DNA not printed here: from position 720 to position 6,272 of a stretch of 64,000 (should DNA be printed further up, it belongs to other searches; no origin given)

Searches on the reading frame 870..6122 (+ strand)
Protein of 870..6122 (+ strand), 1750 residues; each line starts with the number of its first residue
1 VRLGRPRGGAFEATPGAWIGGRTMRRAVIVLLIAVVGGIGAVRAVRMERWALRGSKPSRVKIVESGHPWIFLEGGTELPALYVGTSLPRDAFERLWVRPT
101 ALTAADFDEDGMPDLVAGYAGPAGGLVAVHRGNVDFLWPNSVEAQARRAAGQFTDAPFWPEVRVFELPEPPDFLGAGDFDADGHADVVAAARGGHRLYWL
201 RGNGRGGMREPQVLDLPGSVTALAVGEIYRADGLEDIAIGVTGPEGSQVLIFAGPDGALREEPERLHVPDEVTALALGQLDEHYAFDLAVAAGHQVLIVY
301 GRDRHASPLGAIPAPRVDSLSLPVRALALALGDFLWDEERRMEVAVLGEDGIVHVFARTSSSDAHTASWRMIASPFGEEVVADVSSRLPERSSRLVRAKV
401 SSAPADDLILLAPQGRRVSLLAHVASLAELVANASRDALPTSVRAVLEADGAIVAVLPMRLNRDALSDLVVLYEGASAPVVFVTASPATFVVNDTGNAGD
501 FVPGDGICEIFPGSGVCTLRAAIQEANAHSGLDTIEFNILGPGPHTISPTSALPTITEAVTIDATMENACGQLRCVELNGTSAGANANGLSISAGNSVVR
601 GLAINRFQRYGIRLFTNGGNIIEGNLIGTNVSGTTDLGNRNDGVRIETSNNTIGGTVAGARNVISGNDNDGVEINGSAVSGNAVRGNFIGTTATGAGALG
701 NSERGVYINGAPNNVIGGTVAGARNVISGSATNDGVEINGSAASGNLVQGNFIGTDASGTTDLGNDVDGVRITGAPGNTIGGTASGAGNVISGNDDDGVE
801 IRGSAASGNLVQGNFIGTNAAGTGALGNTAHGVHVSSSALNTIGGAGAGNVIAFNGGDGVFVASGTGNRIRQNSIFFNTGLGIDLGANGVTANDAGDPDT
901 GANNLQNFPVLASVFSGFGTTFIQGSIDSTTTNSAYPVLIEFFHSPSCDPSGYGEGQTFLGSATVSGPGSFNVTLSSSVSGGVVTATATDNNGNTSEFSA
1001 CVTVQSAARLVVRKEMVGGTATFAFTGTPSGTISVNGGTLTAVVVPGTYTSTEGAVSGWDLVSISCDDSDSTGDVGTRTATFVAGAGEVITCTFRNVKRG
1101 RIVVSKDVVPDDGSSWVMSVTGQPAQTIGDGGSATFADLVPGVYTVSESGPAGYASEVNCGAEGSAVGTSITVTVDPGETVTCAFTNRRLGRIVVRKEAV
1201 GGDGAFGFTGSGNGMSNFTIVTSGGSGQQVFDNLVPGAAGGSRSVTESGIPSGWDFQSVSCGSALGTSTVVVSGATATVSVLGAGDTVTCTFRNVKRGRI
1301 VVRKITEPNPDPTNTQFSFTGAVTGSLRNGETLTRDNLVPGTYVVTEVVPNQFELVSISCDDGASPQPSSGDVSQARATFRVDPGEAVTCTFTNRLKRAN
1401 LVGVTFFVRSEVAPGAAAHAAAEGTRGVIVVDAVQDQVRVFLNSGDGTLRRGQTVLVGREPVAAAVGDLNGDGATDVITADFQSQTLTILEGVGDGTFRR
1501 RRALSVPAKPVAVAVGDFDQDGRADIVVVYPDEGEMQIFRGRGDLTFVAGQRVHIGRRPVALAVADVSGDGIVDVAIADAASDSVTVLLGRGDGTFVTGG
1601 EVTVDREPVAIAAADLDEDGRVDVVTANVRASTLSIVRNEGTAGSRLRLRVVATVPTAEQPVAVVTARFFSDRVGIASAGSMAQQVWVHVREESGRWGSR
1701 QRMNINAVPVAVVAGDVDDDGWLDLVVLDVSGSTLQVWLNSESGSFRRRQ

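Call 24: search_protein_families(library=pfam, proteins=[window:870-6122:+], max_evalue=0.00001)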
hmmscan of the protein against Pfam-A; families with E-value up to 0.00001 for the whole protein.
window:870-6122:+ (1750 aa): 4 families
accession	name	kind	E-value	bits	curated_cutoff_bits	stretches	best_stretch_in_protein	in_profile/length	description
PF13517.12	FG-GAP_3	-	2e-44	150.4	26.9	5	1468-1528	1-61/61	FG-GAP-like repeat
PF24514.1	SpaA_4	-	1.9e-39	135.2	27.3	3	1193-1295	1-106/107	Prealbumin-like fold domain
PF01839.29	FG-GAP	-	3.9e-19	68.5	22.1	0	1512-1534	4-26/37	FG-GAP repeat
PF19403.5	SpaA_2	-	2.4e-09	38.1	25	1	1114-1184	24-95/96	Prealbumin-like fold domain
